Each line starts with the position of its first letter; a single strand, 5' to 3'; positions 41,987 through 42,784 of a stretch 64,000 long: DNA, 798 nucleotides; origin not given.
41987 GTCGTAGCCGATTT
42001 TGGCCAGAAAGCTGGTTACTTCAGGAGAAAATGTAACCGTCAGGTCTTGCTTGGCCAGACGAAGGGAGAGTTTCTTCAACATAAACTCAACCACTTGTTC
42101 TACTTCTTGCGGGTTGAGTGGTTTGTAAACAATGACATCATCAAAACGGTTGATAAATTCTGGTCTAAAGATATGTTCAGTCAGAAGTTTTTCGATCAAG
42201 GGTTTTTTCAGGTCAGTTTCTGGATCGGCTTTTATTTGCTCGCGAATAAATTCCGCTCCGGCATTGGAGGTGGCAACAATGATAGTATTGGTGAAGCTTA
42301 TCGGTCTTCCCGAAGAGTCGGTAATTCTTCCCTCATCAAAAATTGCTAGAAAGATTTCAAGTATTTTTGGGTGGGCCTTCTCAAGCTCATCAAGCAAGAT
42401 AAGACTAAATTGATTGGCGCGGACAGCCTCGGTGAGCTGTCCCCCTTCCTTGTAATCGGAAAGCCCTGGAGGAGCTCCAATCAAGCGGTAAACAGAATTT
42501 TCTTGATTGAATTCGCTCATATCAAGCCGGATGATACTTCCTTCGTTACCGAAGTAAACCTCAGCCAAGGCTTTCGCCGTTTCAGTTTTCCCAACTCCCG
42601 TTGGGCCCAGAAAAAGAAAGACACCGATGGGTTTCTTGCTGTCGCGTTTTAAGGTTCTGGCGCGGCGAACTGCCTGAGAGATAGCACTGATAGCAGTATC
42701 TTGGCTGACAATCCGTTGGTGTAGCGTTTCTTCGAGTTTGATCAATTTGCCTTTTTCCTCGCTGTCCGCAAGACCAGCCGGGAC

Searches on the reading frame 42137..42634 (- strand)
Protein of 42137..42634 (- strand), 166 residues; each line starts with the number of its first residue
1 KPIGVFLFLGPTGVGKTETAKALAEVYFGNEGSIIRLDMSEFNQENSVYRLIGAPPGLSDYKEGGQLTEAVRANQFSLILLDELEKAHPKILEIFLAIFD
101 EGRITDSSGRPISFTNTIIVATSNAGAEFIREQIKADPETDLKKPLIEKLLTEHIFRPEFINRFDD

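Call 37: find_related_loci(query=window:42137-42634:-, collection=genome_contigs, flank=10000)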
Query window:42137-42634:- (166 aa) in genome_contigs; peptide patterns used: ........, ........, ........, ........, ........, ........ (x = any residue, [..] = any of these).
600 stretches matched a pattern (row limit reached: there are more); 582 encode a relative of the query (tblastn E <= 1e-3); the best 80 are kept; 80 distinct loci.
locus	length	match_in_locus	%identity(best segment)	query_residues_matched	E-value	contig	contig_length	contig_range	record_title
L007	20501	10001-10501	69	1-166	8e-72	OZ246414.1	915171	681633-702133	MAG: uncultured Gammaproteobacteria bacterium isolate SRP119689_co1_109 genome assembly, chromosome: 1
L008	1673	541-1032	63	1-166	3e-66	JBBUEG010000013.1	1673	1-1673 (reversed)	MAG: Patescibacteria group bacterium isolate H52-bin073_1 H52_bin073_1_000000000013, whole genome shotgun sequence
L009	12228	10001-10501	62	1-166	5e-62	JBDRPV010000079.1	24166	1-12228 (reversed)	MAG: Parcubacteria group bacterium isolate MEGAHIT-group-2.138 k141_93495, whole genome shotgun sequence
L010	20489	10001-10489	60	1-166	5e-61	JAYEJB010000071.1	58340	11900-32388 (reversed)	MAG: Patescibacteria group bacterium isolate MAG175 MAG175_71, whole genome shotgun sequence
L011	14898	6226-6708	62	1-166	8e-61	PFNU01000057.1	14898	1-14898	MAG: bacterium (Candidatus Torokbacteria) CG_4_10_14_0_2_um_filter_35_8 CG_4_10_14_0.2_scaffold_1876_c, whole genome sho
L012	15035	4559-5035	60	1-165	8e-61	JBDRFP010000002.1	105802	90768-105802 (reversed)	MAG: bacterium isolate MEGAHIT-group-1.379 k141_4429173, whole genome shotgun sequence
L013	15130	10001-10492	59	1-165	3e-60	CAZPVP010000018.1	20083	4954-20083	MAG TPA_asm: uncultured Gammaproteobacteria bacterium isolate SRP141376_co1_289 genome assembly, contig: NODE_5723_lengt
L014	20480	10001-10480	58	1-165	5e-60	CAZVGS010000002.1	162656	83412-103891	MAG TPA_asm: uncultured Gammaproteobacteria bacterium isolate binchicken_co16_182 genome assembly, contig: NODE_121_leng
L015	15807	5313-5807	58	1-166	6e-60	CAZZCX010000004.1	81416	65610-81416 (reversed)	MAG TPA_asm: uncultured Gammaproteobacteria bacterium isolate SRP173033_co1_414 genome assembly, contig: NODE_390_length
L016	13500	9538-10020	59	1-165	9e-60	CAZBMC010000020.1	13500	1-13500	MAG TPA_asm: uncultured Gammaproteobacteria bacterium isolate SRP329715_co1_47 genome assembly, contig: NODE_6913_length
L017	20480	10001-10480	58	1-165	1e-59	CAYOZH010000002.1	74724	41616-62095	MAG TPA_asm: uncultured Gammaproteobacteria bacterium isolate binchicken_co135_53 genome assembly, contig: NODE_795_leng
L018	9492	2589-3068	60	1-165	3e-59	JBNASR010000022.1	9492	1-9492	MAG: Microgenomates group bacterium isolate Kamch4336-1-MF-21 bin4.fa-22, whole genome shotgun sequence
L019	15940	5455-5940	60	1-165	2e-59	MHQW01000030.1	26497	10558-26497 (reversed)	MAG: Candidatus Sungbacteria bacterium RIFCSPLOWO2_02_FULL_51_17 rifcsplowo2_02_scaffold_3502, whole genome shotgun sequ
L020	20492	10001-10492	55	1-166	3e-59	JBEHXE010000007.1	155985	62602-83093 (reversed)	MAG: Armatimonadota bacterium isolate ES1.bin.37 NODE_107_length_155985_cov_6.617624, whole genome shotgun sequence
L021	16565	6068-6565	58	1-165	3e-59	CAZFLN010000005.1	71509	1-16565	MAG TPA_asm: uncultured Pseudomonadales bacterium isolate SRP344714_co1_414 genome assembly, contig: NODE_828_length_715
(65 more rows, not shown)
